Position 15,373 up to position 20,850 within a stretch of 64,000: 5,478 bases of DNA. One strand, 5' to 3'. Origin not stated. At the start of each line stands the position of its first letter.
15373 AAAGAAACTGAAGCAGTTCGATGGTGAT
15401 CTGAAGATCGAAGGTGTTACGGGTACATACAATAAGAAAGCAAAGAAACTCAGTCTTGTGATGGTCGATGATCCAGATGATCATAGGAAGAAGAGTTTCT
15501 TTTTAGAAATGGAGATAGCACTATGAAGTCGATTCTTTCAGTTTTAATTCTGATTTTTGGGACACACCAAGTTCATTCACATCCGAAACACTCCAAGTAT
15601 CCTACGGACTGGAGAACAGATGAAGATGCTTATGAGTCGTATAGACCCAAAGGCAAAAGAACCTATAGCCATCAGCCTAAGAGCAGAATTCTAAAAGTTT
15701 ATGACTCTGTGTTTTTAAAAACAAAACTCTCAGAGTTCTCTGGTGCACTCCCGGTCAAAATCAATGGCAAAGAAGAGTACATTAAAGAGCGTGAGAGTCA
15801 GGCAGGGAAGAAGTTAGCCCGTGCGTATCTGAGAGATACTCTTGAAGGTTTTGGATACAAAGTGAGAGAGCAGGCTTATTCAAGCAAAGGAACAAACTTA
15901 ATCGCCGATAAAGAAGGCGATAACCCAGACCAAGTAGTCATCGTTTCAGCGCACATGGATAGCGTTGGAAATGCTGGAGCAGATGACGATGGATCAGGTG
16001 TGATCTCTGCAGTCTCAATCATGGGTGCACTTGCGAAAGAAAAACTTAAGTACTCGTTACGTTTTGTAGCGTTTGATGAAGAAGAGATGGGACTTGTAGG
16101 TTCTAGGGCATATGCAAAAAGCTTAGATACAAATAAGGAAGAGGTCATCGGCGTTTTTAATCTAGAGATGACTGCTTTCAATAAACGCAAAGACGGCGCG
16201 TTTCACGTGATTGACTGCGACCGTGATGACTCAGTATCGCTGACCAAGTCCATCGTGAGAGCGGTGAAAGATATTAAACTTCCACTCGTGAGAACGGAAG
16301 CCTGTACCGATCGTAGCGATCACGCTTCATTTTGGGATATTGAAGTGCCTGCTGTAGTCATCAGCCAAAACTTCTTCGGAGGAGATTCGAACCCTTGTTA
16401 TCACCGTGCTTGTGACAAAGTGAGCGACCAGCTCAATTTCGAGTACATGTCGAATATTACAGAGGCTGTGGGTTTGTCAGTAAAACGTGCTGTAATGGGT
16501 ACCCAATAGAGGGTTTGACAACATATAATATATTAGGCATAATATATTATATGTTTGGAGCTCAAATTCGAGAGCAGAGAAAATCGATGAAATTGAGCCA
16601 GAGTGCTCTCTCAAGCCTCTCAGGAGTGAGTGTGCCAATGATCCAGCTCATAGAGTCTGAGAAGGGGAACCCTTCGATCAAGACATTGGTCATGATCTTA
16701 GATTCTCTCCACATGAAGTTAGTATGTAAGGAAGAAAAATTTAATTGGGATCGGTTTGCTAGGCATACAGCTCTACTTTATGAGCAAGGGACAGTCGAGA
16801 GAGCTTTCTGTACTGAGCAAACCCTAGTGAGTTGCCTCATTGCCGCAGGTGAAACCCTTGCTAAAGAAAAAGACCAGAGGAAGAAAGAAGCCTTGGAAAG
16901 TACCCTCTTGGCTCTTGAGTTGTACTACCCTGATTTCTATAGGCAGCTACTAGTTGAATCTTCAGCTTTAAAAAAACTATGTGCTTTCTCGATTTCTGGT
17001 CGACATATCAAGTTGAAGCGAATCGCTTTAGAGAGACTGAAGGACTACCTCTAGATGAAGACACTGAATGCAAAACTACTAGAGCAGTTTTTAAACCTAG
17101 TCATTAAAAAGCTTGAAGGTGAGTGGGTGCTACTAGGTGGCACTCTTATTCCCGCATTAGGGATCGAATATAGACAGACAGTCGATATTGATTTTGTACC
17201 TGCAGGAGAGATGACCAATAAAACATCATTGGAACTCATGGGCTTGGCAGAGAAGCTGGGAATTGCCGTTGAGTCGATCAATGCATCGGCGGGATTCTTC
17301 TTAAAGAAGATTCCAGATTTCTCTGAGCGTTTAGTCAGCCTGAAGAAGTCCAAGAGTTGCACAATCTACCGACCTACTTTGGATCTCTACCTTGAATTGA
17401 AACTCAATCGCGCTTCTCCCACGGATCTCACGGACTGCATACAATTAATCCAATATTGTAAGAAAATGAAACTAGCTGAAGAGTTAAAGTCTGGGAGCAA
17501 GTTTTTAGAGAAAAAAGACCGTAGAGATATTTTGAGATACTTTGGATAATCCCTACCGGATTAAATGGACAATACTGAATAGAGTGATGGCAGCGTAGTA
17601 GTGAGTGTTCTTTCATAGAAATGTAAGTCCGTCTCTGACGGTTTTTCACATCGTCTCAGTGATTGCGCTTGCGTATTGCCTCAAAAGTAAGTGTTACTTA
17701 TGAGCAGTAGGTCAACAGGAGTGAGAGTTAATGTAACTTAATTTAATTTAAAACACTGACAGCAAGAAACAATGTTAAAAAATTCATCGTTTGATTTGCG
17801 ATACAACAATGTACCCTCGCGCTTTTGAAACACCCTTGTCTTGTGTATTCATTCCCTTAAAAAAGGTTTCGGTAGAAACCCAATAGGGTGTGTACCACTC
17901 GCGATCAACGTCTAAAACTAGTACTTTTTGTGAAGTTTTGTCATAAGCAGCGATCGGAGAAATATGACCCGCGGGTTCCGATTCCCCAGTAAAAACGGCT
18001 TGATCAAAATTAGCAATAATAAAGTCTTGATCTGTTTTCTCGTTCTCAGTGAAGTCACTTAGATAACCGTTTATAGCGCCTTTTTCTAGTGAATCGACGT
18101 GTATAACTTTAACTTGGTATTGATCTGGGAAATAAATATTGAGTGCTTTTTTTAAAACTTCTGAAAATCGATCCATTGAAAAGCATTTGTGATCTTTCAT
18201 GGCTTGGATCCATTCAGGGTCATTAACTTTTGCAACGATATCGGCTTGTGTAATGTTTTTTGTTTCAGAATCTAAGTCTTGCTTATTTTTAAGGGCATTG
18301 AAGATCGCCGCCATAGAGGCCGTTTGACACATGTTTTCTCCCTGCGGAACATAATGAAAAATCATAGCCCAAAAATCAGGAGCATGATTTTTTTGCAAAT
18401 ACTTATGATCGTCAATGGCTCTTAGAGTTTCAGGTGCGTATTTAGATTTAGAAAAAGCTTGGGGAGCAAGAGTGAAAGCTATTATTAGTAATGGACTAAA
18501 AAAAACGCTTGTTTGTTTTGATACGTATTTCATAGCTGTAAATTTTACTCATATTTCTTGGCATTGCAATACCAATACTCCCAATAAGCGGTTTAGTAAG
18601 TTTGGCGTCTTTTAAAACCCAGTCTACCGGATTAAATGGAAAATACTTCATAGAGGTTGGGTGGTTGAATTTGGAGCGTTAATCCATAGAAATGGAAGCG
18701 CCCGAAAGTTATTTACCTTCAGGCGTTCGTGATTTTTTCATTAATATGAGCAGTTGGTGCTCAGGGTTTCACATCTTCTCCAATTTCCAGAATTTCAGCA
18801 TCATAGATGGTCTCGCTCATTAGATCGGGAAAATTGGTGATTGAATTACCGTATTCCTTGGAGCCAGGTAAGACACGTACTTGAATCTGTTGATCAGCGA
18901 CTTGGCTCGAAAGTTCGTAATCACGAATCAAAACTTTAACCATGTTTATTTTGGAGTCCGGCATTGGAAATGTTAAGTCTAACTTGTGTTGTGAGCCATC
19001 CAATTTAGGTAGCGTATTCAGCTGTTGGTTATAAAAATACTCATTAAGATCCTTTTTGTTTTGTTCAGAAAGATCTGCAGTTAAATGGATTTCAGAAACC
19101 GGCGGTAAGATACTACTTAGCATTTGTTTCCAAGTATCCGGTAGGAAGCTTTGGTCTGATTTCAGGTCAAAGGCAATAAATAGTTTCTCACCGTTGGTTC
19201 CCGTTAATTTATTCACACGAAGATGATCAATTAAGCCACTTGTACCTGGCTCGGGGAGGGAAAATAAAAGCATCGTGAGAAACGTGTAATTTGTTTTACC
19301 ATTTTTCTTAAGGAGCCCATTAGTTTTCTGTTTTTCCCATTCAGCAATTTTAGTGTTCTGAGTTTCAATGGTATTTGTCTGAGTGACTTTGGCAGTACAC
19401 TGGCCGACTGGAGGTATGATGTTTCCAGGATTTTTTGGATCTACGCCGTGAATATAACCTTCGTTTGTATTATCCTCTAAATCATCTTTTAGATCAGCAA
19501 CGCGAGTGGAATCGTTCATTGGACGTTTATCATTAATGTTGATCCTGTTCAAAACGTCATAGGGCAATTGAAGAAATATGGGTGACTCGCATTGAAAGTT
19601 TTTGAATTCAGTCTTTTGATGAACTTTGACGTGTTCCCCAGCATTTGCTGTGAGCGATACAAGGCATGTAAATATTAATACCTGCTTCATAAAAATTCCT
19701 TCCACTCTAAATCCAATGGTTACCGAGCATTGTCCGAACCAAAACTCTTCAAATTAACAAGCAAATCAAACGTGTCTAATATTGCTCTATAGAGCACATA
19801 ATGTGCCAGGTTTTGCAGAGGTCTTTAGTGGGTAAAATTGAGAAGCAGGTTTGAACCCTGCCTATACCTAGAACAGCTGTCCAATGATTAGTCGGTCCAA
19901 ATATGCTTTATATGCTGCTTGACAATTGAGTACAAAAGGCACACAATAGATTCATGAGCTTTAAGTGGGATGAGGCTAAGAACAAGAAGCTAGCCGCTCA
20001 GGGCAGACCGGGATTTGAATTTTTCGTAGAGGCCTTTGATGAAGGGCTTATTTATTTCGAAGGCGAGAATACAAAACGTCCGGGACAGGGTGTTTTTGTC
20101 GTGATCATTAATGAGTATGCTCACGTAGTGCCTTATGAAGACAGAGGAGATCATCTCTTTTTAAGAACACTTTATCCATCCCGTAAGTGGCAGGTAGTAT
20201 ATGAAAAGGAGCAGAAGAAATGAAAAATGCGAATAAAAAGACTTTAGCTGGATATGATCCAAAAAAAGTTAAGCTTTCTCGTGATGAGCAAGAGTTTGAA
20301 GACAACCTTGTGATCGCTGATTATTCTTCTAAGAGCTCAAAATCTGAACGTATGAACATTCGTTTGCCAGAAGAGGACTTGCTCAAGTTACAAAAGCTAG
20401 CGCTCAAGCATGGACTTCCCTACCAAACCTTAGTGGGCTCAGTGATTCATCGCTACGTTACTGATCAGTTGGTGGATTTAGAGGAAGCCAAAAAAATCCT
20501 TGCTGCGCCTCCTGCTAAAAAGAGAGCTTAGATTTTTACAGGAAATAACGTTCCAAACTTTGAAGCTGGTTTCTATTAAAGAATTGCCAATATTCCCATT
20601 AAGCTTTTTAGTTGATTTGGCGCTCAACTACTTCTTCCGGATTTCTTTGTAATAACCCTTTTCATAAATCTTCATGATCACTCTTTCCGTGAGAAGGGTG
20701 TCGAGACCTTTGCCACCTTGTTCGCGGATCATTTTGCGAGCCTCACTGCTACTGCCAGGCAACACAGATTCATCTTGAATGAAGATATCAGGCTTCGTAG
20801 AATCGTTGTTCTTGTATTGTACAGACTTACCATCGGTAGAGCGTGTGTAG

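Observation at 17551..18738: Direct copies of the repeat (R1, R2) bracket a single secreted phytochelatin-synthase-like peptidase gene, in a cassette-like arrangement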

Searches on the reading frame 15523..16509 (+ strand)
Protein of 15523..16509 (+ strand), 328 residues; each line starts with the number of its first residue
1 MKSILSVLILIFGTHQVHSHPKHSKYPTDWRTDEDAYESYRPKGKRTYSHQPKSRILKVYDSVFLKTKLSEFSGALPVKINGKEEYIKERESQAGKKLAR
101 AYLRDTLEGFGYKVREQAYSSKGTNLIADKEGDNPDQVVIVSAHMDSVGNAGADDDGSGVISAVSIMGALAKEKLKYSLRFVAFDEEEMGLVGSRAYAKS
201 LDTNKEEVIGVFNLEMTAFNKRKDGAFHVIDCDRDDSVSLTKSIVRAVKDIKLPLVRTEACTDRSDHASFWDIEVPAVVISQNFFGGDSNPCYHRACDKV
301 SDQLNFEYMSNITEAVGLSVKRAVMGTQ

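Call 10: search_protein_families(library=pfam, proteins=[window:15523-16509:+], max_evalue=0.01)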
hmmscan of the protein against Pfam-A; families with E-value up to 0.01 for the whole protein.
window:15523-16509:+ (328 aa): 4 families
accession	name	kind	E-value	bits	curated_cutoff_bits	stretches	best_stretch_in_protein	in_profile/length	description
PF04389.22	Peptidase_M28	-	8.4e-34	117.4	21.3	1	125-314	1-187/193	Peptidase family M28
PF05343.19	Peptidase_M42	-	5.6e-07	29.3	23.2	1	155-211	134-190/292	M42 glutamyl aminopeptidase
PF01546.33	Peptidase_M20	-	0.0001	22.7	24.6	1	152-213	32-97/206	Peptidase family M20/M25/M40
PF05450.20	Nicastrin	-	0.0036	17.3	25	1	138-216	2-89/218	Nicastrin large lobe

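Call 37: find_homologous_proteins(query=window:15523-16509:+, max_evalue=1e-40)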
Query window:15523-16509:+ (328 aa): 467 proteins with E <= 1e-40 among 1644 candidates; the best 120 are listed.
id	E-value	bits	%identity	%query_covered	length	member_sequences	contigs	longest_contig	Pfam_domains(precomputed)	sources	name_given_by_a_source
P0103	8.6e-216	733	100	100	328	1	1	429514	PF04389.23,PF05343.20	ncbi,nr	ncbi:MAG: M28 family peptidase [Xanthomonadaceae bacterium]|nr:M28 family peptidase [Xanthomonadacea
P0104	3.2e-162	557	75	99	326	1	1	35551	PF01546.34,PF04389.23,PF05343.20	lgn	-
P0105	1.8e-140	486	70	97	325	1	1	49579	PF04389.23,PF05343.20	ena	-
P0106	8.2e-96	339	55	88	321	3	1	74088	PF04389.23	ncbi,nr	ncbi:MAG: M28 family peptidase [Oligoflexia bacterium]|nr:M28 family peptidase [Oligoflexia bacteriu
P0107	4.5e-93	330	56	89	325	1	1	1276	PF04389.23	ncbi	-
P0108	4.1e-91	324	50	95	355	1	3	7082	PF04389.23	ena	-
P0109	8.6e-91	322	48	96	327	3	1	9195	PF04389.23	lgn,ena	-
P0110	1.0e-90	322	55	89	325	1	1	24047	PF04389.23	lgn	-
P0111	6.5e-90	320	52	88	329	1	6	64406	PF01546.34,PF04389.23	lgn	-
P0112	2.5e-89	318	52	96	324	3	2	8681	PF04389.23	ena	-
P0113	4.0e-87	310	53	89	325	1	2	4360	PF04389.23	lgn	-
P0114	1.6e-86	308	54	80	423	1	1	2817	PF01546.34,PF04389.23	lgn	-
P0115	3.0e-86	308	51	88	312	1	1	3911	PF04389.23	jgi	jgi:hypothetical protein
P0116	3.1e-86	307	51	88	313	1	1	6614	PF04389.23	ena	-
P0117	3.3e-86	307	50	87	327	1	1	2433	PF04389.23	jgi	jgi:Zn-dependent M28 family amino/carboxypeptidase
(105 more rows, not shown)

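Call 38: find_encoding_contigs(protein=P0104, flank=10000, max_places=3)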
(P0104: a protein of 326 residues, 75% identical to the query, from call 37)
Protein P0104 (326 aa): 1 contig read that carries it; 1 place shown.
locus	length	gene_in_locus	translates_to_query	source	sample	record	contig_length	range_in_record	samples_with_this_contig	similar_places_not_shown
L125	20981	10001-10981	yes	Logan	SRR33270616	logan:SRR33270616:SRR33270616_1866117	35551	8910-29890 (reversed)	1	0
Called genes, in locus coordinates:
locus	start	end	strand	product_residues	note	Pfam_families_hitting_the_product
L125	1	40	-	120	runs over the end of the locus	PF21157:DksA_N, PF01258:zf-dskA_traR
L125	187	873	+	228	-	PF09335:VTT_dom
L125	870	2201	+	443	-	PF00483:NTP_transferase, PF01128:IspD (weak), PF12804:NTP_transf_3, PF25087:GMPPB_C (weak), PF00132:Hexapep, PF25087:GMPPB_C (weak), PF25084:LbH_EIF2B (weak)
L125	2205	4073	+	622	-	PF13230:GATase_4 (weak), PF13522:GATase_6, PF13537:GATase_7, PF01380:SIS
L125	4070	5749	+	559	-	PF00654:Voltage_CLC, PF00571:CBS (faint)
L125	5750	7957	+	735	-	PF00580:UvrD-helicase, PF01443:Viral_helicase1 (faint), PF13245:AAA_19, PF13604:AAA_30 (faint), PF13361:UvrD_C, PF13538:UvrD_C_2 (faint)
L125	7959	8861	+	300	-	PF22000:DUF6929, PF21851:DUF6910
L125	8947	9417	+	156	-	PF01381:HTH_3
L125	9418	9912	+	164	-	-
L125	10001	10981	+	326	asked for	PF04389:Peptidase_M28, PF05343:Peptidase_M42 (faint), PF01546:Peptidase_M20 (weak)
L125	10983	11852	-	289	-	PF01467:CTP_transf_like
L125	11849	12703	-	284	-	-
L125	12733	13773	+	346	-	PF01207:Dus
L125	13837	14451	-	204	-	PF04140:ICMT (weak), PF04191:PEMT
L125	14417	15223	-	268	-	PF00535:Glycos_transf_2, PF13641:Glyco_tranf_2_3 (weak)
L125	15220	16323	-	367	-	PF27233:MJ0711_N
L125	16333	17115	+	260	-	PF01571:GCV_T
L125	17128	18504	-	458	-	PF00171:Aldedh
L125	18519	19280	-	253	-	PF07722:Peptidase_C26, PF00117:GATase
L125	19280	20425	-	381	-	PF00465:Fe-ADH, PF13685:Fe-ADH_2, PF25137:ADH_Fe_C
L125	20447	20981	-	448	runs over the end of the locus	PF00120:Gln-synt_C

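Call 39: find_encoding_contigs(protein=P0105, flank=10000, max_places=3)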
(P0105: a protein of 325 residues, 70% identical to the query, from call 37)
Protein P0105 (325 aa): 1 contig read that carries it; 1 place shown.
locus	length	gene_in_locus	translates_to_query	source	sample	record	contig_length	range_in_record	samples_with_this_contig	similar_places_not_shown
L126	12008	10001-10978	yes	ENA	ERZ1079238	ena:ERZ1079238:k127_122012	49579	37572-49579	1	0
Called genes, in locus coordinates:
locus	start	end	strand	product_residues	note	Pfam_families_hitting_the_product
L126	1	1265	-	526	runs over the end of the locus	PF03853:YjeF_N, PF01256:Carb_kinase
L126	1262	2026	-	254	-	PF03740:PdxJ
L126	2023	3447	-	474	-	PF02878:PGM_PMM_I, PF02879:PGM_PMM_II, PF02880:PGM_PMM_III, PF00408:PGM_PMM_IV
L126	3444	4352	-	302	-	PF07949:YbbR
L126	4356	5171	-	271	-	PF02457:DAC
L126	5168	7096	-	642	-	PF06480:FtsH_ext, PF00004:AAA, PF17862:AAA_lid_3, PF01434:Peptidase_M41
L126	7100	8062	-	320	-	PF01171:ATP_bind_3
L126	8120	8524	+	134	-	-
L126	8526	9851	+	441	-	PF00072:Response_reg, PF14559:TPR_19 (faint)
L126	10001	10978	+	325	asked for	PF04389:Peptidase_M28, PF05343:Peptidase_M42 (faint)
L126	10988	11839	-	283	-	-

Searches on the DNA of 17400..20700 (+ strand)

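Call 70: search_rna_families(source=window, start=17400, end=20700, threshold=evalue, max_evalue=5)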
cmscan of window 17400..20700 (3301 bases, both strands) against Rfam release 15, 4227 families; matches with E-value up to 5: 4.
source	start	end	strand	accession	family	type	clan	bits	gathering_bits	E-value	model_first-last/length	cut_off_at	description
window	18293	18370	+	RF00330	snoZ43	Gene; snRNA; snoRNA; CD-box;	-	20.4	43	0.96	1-100/100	no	Small nucleolar RNA Z43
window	19749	19816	+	RF01387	isrC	Gene; sRNA;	-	17.5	39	4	1-123/123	no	isrC Hfq binding RNA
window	20449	20504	-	RF00032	Histone3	Cis-reg;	-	15.9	34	1.4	1-46/46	no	Histone 3' UTR stem-loop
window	19321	19419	+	RF02113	DLG2-AS1_2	Gene; lncRNA;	-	13.1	70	4.1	1-215/215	no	DLG2 antisense RNA 1 conserved region 2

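Call 73: search_dna_similar(query=window:17550-20627:+, collection=phages, mode=distant, max_evalue=0.001, max_rows=10)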
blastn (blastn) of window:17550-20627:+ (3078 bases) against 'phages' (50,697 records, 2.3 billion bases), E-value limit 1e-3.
No match.

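Call 74: search_dna_similar(query=window:17550-20627:+, collection=plasmids, mode=distant, max_evalue=0.001, max_rows=10)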
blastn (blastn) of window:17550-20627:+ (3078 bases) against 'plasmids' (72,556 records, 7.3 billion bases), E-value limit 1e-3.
No match.
